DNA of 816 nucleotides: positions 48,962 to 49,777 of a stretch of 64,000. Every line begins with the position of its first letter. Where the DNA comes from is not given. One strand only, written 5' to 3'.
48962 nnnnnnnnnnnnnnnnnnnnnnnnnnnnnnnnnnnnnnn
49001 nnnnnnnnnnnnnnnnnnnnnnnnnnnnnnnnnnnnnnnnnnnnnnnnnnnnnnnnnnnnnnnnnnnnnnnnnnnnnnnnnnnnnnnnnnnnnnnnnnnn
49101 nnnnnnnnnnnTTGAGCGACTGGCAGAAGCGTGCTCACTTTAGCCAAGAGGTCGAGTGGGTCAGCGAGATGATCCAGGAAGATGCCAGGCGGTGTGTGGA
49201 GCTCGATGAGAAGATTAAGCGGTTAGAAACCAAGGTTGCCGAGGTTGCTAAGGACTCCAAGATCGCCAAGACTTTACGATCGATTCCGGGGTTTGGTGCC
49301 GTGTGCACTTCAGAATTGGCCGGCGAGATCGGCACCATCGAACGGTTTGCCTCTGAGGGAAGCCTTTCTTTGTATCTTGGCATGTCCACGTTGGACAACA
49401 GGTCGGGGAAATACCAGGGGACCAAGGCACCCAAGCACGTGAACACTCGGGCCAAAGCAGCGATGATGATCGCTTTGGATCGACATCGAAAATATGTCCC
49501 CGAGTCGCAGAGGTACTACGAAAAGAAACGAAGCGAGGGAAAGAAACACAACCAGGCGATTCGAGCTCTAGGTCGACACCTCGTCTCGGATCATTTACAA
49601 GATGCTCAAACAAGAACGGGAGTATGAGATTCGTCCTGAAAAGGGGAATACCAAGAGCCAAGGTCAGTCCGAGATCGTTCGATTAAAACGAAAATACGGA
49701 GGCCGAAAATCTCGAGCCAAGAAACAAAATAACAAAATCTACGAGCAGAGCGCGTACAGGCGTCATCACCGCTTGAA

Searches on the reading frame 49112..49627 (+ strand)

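Call 27: search_protein_families(library=pfam, proteins=[window:49112-49627:+], max_evalue=0.001)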
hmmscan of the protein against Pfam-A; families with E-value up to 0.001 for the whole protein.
window:49112-49627:+ (171 aa): 1 family
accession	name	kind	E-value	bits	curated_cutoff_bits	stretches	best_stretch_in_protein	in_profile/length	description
PF02371.22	Transposase_20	-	4.1e-13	49.9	21.3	1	53-137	2-87/87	Transposase IS116/IS110/IS902 family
